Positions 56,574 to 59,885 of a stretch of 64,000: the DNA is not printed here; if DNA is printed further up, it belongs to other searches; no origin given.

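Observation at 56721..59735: Orphan 1004-aa sensor-like / SF1B helicase / DUF2726-type nuclease protein: candidate single-gene nucleic-acid surveillance or defence module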

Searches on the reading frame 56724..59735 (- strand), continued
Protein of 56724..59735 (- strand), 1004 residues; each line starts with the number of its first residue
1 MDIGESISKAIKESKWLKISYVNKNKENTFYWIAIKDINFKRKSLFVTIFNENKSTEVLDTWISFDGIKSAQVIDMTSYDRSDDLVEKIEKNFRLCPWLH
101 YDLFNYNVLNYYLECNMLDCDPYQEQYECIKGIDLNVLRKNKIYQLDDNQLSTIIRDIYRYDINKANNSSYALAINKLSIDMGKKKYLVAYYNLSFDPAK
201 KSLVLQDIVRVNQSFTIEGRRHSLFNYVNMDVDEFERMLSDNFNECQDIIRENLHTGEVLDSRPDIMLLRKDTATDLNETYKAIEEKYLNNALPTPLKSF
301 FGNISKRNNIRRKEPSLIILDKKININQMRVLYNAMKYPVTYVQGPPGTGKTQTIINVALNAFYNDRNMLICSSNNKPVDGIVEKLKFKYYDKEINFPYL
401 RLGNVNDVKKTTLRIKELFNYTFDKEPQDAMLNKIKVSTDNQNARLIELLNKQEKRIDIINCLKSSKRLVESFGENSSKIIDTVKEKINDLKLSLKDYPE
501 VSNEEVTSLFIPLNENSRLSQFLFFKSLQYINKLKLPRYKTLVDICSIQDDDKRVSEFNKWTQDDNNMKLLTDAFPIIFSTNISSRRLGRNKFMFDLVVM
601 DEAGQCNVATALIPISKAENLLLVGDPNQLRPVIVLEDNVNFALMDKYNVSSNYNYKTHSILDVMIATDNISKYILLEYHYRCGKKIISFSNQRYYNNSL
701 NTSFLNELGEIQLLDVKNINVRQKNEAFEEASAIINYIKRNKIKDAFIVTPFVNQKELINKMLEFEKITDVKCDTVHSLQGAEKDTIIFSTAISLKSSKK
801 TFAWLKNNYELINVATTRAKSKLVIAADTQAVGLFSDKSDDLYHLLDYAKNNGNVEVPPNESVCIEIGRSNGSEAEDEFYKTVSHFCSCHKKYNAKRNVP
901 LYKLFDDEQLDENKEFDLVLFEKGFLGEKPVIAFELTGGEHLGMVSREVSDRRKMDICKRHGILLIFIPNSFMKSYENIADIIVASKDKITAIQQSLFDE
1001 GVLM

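Call 62: find_encoding_contigs(protein=P0109, flank=8000, max_places=2)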
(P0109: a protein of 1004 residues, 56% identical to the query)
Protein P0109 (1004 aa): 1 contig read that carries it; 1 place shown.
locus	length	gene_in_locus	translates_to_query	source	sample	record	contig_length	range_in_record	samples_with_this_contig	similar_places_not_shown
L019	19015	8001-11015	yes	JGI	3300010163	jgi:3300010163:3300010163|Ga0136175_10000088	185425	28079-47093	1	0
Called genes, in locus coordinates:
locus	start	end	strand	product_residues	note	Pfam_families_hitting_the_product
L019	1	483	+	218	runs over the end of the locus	PF01643:Acyl-ACP_TE, PF20791:Acyl-ACP_TE_C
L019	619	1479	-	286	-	PF07804:HipA_C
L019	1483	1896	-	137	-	PF13443:HTH_26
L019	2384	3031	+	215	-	PF01872:RibD_C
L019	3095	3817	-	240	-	PF02517:Rce1-like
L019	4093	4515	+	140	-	-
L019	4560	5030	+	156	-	-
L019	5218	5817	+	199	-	PF00440:TetR_N (weak), PF14278:TetR_C_8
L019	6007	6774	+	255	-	PF02592:Vut_1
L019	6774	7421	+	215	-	PF00106:adh_short, PF13561:adh_short_C2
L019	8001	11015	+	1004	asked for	PF01443:Viral_helicase1 (faint), PF13086:AAA_11, PF13245:AAA_19 (weak), PF13604:AAA_30 (faint), PF13087:AAA_12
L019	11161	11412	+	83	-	PF21645:FakA-like_M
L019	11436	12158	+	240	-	PF00300:His_Phos_1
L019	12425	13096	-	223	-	-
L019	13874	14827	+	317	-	-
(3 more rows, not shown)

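Call 73: get_annotated_region(hit=H1, flank=6000)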
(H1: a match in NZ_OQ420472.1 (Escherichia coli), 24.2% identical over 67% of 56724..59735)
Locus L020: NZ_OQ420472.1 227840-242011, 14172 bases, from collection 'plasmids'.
description: Escherichia coli strain B39 plasmid pB39_V, complete sequence
organism: Escherichia coli (NCBI taxid 562)
taxonomy: Bacteria; Pseudomonadota; Gammaproteobacteria; Enterobacterales; Enterobacteriaceae; Escherichia; Escherichia coli
host: -; source: -; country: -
typing (MOB-suite, as given by PLSDB): non-mobilizable
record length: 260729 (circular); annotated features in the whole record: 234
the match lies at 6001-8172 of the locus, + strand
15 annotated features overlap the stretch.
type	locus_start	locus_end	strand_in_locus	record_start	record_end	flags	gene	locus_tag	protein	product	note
CDS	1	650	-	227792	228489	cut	-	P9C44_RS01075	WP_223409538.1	IS1 family transposase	-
CDS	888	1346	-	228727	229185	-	-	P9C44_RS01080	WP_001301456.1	hypothetical protein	-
CDS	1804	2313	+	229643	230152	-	-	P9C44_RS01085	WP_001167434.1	hypothetical protein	-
CDS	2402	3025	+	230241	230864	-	-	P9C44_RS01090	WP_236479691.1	DNA-binding protein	-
CDS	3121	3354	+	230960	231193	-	-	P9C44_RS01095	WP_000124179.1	hypothetical protein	-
CDS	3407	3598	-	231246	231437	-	-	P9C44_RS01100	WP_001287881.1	DUF4222 domain-containing protein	-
CDS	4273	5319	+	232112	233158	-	-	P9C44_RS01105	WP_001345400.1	ShlB/FhaC/HecB family hemolysin secretion/activation protein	-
CDS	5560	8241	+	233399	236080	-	-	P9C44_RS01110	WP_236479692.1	AAA domain-containing protein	-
CDS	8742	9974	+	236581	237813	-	-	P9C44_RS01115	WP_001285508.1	phosphoadenosine phosphosulfate reductase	-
CDS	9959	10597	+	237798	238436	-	-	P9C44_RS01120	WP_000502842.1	ParB N-terminal domain-containing protein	-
CDS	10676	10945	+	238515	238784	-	-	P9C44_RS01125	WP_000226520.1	PerC family transcriptional regulator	-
CDS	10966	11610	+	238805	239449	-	-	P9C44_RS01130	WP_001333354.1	hypothetical protein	-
CDS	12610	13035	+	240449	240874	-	-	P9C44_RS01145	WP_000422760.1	transposase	GO:0006313 - DNA transposition [Evidence IEA]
CDS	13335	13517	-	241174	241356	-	-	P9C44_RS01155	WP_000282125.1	hypothetical protein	-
CDS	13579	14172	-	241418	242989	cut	-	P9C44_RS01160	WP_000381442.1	IS66 family transposase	-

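Call 75: search_protein_families(library=pfam, proteins=[L020:5560-8238:+], max_evalue=0.01)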
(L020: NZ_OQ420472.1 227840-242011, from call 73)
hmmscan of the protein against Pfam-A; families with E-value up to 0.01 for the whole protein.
L020:5560-8238:+ (893 aa): 11 families
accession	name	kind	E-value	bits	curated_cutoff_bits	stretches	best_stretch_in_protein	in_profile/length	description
PF13087.12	AAA_12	-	7.3e-22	78.3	27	2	625-707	109-192/195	AAA domain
PF13086.12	AAA_11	-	2.2e-21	77.3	27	1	178-518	2-251/257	AAA domain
PF10881.14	DUF2726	-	8.4e-13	48.6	24.7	1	794-879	27-114/126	Protein of unknown function (DUF2726)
PF13245.12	AAA_19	-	7.3e-11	42.8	25.1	1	182-247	1-66/134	AAA domain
PF01443.25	Viral_helicase1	-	3.4e-10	40.6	21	0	463-521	37-101/228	Viral superfamily 1 RNA helicase core domain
PF13604.12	AAA_30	-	4.8e-09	36.7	27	1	178-239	2-65/191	AAA domain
PF09848.15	SLFN-g3_helicase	-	6.3e-07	29.4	24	1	193-260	2-67/354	Schlafen group 3, DNA/RNA helicase domain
PF20720.3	nSTAND3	-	0.00069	19.8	27.2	1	192-260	17-83/155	Novel STAND NTPase 3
PF13538.12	UvrD_C_2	-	0.0013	18.9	27.4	1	652-705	5-51/52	UvrD-like helicase C-terminal domain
PF00580.27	UvrD-helicase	-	0.0043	17.2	23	1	178-409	1-156/271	UvrD/REP helicase N-terminal domain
PF04851.21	ResIII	-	0.0066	16.8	22.5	0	193-252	24-85/164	Type III restriction enzyme, res subunit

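Call 78: find_encoding_contigs(protein=P0105, flank=8000, max_places=2)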
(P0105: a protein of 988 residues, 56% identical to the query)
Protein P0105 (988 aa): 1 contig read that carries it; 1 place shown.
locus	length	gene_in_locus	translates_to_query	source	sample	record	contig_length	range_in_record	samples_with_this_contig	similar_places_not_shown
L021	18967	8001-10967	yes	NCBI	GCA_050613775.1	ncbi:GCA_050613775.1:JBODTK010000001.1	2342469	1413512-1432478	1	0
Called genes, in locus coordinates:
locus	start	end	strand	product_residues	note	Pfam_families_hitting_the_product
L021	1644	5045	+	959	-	PF13637:Ank_4 (faint), PF28177:T4SS_AnkD (faint), PF00023:Ank (faint), PF13606:Ank_3 (faint), PF13857:Ank_5 (faint), PF12796:Ank_2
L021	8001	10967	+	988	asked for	PF13086:AAA_11, PF13245:AAA_19 (weak), PF01443:Viral_helicase1 (faint), PF13087:AAA_12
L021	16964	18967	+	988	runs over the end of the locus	PF13086:AAA_11, PF13245:AAA_19 (weak), PF13604:AAA_30 (faint), PF01443:Viral_helicase1 (faint), PF13086:AAA_11, PF13087:AAA_12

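Call 87: find_related_loci(query=A4, collection=viral_contigs, flank=8000)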
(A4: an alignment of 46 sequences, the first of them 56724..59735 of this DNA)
Query A4 (1004 aa) in viral_contigs; peptide patterns used: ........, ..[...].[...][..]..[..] (x = any residue, [..] = any of these).
600 stretches matched a pattern (row limit reached: there are more); 4 encode a relative of the query (tblastn E <= 1e-3); 4 distinct loci.
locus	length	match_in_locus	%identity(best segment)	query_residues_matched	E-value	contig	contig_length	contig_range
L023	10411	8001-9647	28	315-825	1e-25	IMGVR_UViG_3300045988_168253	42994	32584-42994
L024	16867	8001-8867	23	576-830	3e-16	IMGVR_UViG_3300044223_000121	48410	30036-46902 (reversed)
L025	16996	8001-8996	27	323-832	5e-14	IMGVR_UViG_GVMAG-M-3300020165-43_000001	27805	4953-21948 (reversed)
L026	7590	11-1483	19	343-825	2e-7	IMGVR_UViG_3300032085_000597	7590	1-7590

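Call 92: search_protein_families(library=padloc, proteins=[L002:1499-4279:+, L002:4316-5566:+, L002:5587-5985:+, L003:11571-12839:+, L003:12842-13465:+, L003:10266-11351:+, L001:4254-5864:+, L001:9056-9649:+, L001:9725-10774:+, L017:11030-11512:+], max_evalue=0.00001)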
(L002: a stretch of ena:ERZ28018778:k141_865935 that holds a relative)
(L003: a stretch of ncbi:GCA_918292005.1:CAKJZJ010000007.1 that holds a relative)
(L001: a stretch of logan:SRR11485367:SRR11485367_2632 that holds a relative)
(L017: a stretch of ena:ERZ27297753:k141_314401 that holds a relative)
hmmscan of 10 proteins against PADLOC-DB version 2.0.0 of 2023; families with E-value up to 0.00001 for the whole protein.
L002:1499-4279:+ (927 aa): 12 families
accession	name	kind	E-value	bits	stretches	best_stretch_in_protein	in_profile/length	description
PDLC03658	mREase_IV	-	8.8e-103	342.7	1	5-904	31-934/953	Type IV methyl-directed restriction enzyme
PDLC03659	mREase_IV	-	7.6e-84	280.2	1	17-556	39-592/945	Type IV methyl-directed restriction enzyme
PDLC02707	PbeA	-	3.3e-29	100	2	396-532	497-630/672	PbeA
PDLC02704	PbeA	-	1.1e-22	78.4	2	446-535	560-647/682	PbeA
PDLC03047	REase_I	-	1.6e-20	70.5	1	200-392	345-543/1107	Type I restriction enzyme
PDLC03049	REase_I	-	5.2e-18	62.4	1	189-531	158-538/807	Type I restriction enzyme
PDLC02706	PbeA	-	2.6e-16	57.4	1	472-538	612-678/722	PbeA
PDLC02705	PbeA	-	2.8e-10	37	1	426-550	527-650/691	PbeA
PDLC02703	PbeA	-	9.5e-09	32.4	0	310-388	369-452/626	PbeA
PDLC03597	REase_MTase_IIG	-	1.2e-08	31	1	471-526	546-602/1646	Type IIG restriction enzyme-methyltransferase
PDLC03042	REase_I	-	3.4e-06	22.7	0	423-519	723-830/1170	Type I restriction enzyme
PDLC03051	REase_MTase_I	-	6.7e-06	21.5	0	474-528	555-609/1591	Type I restriction enzyme-methyltransferase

L002:4316-5566:+ (417 aa): 33 families (the best 25 are shown)
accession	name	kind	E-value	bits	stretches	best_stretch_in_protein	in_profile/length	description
PDLC04138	mad6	-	1.1e-36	125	1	183-380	56-258/659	mads_6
PDLC02375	Stk2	-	4.6e-36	122.6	1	182-415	128-354/500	-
PDLC04060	PD-T4-6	-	3.9e-30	103.2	1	184-333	14-163/486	-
PDLC04053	PD-T4-6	-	7.4e-29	99.2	1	177-375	7-208/311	-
PDLC04047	PD-T4-6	-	2.4e-27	93.9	1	183-374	15-208/327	-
PDLC04057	PD-T4-6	-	7.2e-25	85.9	1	183-336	13-169/443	-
PDLC04042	PD-T4-6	-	2e-24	84.8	1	180-332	10-164/292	-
PDLC04048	PD-T4-6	-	2.4e-22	77.8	1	183-336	15-171/354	-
PDLC04054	PD-T4-6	-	4.8e-21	73.6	1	184-376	16-211/347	-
PDLC04061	PD-T4-6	-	1.2e-20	72.5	1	182-332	19-178/510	-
PDLC04043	PD-T4-6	-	1.5e-20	71.7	1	175-332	11-171/452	-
PDLC04039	PD-T4-6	-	3.3e-17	60.6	1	177-376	12-213/458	-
PDLC04056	PD-T4-6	-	3.4e-17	60.7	1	190-334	17-165/415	-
PDLC04049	PD-T4-6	-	1e-15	55.5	1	187-344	20-183/442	-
PDLC03920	MkoA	-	1.4e-15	54.7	1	187-354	16-203/1112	-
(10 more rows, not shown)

L002:5587-5985:+ (133 aa): 1 family
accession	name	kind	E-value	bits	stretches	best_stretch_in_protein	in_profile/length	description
PDLC04899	PDC-S07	-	6.5e-46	153.3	1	2-126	7-131/135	-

L003:11571-12839:+ (423 aa): 21 families
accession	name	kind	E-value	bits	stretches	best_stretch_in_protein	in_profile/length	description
PDLC02335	AbiLi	-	6e-89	296.3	1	1-422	49-289/326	AbiLi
PDLC02980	AriA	-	3.4e-25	87.7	1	46-368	3-304/304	-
PDLC04426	PDC-M12A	-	2.6e-15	54.7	1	245-414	199-367/369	-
PDLC04176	HEC-01A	-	1e-12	46.1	1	39-414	20-365/371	-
PDLC04392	PDC-M07A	-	2.8e-12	44.4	1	270-397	258-382/432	-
PDLC04391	PDC-M07A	-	6.5e-11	39.8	1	319-397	302-380/412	-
PDLC04393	PDC-M07A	-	1e-10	39.2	0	318-397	305-384/435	-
PDLC04178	HEC-01A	-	1.1e-09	35.9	0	40-188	26-171/399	-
PDLC04175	HEC-01A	-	1.7e-09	35.2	0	40-162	23-142/363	-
PDLC04389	PDC-M07A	-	2e-09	35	1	320-397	325-402/443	-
PDLC04180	HEC-01A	-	2.2e-09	35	0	313-383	265-337/382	-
PDLC04135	mad3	-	8.7e-09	33.4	1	31-367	8-327/374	mads_3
PDLC04182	HEC-01A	-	2.1e-08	31.6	0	301-395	287-376/406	-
PDLC03878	NsnB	-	2.2e-08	32.2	1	28-368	5-282/345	-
PDLC04608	PDC-M38A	-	6.5e-08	30.6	0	39-365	22-314/367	-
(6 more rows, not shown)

L003:12842-13465:+ (208 aa): 1 family
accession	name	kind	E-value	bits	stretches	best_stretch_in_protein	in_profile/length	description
PDLC02337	AbiLii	-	9.5e-22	76.4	1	5-198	23-83/170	AbiLii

L003:10266-11351:+ (362 aa): 0 families

L001:4254-5864:+ (537 aa): 0 families

L001:9056-9649:+ (198 aa): 0 families

L001:9725-10774:+ (350 aa): 0 families

L017:11030-11512:+ (161 aa): 0 families

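Call 94: find_encoding_contigs(protein=P0094, flank=8000, max_places=1)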
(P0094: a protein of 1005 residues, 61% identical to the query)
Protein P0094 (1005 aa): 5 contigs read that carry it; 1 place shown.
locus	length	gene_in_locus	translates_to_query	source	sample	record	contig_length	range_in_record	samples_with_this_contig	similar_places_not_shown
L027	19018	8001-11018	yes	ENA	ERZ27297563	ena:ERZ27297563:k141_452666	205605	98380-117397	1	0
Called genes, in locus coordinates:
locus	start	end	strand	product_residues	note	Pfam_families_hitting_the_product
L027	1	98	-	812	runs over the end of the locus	-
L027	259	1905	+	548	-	PF07690:MFS_1, PF13347:MFS_2, PF07690:MFS_1, PF13347:MFS_2, PF07690:MFS_1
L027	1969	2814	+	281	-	PF03009:GDPD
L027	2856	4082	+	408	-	PF22020:RlmL_1st, PF02926:THUMP, PF01170:UPF0020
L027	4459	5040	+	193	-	PF02659:Mntp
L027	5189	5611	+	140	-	PF20185:DUF6548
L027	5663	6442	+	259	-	PF02811:PHP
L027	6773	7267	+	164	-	-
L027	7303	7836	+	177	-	-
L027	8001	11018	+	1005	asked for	PF13604:AAA_30 (faint), PF01443:Viral_helicase1 (faint), PF13086:AAA_11, PF13245:AAA_19, PF13087:AAA_12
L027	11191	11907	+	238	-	PF03629:SASA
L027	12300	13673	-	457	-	PF01554:MatE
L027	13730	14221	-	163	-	PF07456:Hpre_diP_synt_I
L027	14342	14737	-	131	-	PF07009:NusG_II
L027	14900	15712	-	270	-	PF04060:FeS, PF25160:LdpA_Fe-S-bd (weak), PF12838:Fer4_7 (weak), PF13237:Fer4_10, PF14697:Fer4_21, PF12838:Fer4_7, PF13187:Fer4_9, PF00037:Fer4, +14 more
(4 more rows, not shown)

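Call 95: find_encoding_contigs(protein=P0023, flank=8000, max_places=1)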
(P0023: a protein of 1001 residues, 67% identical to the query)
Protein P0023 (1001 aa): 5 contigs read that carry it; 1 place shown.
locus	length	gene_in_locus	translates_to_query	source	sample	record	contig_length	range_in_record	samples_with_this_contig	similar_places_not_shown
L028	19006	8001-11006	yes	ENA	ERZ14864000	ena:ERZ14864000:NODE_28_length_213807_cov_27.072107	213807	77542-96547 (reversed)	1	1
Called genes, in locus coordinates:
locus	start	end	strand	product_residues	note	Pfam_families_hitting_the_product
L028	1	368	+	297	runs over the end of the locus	PF00849:PseudoU_synth_2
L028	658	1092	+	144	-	PF01047:MarR (faint), PF12802:MarR_2, PF01325:Fe_dep_repress (weak)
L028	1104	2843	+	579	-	PF00664:ABC_membrane, PF00005:ABC_tran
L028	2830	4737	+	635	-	PF00664:ABC_membrane, PF02463:SMC_N (faint), PF00005:ABC_tran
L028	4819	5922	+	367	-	PF02073:Peptidase_M29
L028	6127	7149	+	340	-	PF00044:Gp_dh_N, PF02800:Gp_dh_C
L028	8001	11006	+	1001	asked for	PF01443:Viral_helicase1 (faint), PF13086:AAA_11, PF13245:AAA_19 (weak), PF13604:AAA_30 (faint), PF13087:AAA_12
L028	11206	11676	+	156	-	PF18143:HAD_SAK_2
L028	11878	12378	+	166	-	-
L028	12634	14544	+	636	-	-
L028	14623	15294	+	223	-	PF04011:LemA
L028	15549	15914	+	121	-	PF01325:Fe_dep_repress, PF12802:MarR_2 (weak), PF02742:Fe_dep_repr_C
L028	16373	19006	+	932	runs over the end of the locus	-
